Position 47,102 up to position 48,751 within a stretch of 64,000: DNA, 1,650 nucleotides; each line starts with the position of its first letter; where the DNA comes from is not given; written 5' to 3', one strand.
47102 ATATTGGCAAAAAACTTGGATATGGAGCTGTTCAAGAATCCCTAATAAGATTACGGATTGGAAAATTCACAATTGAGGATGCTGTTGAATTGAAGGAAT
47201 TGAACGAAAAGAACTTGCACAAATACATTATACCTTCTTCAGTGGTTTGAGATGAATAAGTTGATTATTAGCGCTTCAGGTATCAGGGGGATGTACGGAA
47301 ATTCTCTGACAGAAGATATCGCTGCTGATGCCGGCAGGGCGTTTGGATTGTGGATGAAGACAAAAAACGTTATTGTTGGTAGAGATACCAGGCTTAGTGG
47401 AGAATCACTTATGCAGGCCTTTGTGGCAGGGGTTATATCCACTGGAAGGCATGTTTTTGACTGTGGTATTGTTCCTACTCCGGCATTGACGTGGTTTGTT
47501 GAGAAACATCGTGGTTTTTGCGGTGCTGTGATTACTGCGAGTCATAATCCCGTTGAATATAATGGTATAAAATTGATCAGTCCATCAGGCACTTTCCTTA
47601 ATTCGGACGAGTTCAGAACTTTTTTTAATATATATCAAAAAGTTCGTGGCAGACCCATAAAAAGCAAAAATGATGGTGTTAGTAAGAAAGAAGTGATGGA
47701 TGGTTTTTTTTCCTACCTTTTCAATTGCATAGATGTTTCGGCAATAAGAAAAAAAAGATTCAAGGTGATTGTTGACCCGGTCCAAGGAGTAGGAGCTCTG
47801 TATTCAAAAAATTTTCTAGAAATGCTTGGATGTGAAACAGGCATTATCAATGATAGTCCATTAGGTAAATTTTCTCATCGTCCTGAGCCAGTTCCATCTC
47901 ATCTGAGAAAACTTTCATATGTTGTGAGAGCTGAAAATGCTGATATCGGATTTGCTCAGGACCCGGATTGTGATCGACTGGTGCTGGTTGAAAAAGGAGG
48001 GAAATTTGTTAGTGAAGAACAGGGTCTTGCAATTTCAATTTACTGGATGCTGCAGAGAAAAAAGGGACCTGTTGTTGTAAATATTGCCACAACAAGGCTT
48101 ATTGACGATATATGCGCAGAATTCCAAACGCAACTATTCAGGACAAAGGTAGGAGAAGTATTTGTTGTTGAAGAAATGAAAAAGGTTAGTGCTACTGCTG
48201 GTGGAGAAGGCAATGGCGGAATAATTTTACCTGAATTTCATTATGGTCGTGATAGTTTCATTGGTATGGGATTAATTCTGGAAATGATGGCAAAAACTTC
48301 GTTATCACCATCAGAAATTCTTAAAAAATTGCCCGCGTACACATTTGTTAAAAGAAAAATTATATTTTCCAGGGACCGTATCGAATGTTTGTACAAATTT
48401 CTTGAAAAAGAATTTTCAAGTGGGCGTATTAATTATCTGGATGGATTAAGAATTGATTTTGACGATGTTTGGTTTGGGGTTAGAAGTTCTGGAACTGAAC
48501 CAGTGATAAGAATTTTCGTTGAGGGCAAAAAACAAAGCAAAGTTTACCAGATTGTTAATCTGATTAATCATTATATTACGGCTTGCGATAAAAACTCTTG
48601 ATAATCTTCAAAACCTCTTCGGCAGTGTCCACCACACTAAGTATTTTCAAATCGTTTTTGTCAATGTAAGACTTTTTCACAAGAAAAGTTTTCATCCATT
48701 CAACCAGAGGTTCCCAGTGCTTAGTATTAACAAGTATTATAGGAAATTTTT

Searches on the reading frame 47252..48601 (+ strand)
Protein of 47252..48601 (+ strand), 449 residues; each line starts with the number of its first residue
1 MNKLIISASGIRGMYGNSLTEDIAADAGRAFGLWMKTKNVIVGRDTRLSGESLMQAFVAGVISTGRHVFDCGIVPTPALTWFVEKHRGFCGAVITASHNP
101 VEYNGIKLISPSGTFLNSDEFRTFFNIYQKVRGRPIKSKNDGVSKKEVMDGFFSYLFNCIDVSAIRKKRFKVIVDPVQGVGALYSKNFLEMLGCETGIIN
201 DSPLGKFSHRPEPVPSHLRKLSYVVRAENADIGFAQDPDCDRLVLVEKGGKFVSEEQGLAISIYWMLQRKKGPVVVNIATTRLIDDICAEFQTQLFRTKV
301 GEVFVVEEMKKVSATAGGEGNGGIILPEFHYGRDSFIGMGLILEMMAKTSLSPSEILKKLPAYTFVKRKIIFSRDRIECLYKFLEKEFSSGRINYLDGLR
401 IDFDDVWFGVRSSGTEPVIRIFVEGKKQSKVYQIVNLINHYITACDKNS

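Call 13: find_encoding_contigs(protein=window:47252-48601:+, flank=10000, max_places=1)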
Protein window:47252-48601:+ (449 aa): 9 contigs read that carry it; 1 place shown.
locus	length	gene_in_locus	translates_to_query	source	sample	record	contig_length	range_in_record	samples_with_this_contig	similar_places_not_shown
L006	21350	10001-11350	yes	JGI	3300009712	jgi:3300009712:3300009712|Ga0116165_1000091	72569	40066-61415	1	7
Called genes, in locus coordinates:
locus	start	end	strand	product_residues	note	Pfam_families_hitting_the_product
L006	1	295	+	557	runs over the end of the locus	PF02366:PMT (weak), PF13231:PMT_2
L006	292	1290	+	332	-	PF02547:Queuosine_synth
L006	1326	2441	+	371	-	PF01702:TGT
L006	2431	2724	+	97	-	PF02699:YajC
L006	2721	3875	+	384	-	PF01969:Ni_insertion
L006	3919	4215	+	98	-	PF04456:DUF503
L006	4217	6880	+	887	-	PF00133:tRNA-synt_1, PF01406:tRNA-synt_1e (faint), PF09334:tRNA-synt_1g, PF13603:tRNA-synt_1_2 (weak), PF09334:tRNA-synt_1g, PF08264:Anticodon_1, PF10458:Val_tRNA-synt_C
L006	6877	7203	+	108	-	PF00829:Ribosomal_L21p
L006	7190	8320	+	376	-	PF13167:GTP-bdg_N, PF16360:GTP-bdg_M, PF03193:RsgA_GTPase (faint), PF01926:MMR_HSR1, PF16897:MMR_HSR1_Xtn (weak)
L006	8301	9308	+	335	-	PF01368:DHH, PF02272:DHHA1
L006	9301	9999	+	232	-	PF01509:TruB_N, PF16198:TruB_C_2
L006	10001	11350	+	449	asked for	PF02878:PGM_PMM_I, PF02879:PGM_PMM_II, PF02880:PGM_PMM_III, PF00408:PGM_PMM_IV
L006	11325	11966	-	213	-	PF18306:LDcluster4, PF03641:Lysine_decarbox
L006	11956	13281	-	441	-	PF25145:NfeD1b_N, PF24961:NfeD_membrane, PF01957:NfeD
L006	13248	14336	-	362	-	PF01321:Creatinase_N (weak), PF00557:Peptidase_M24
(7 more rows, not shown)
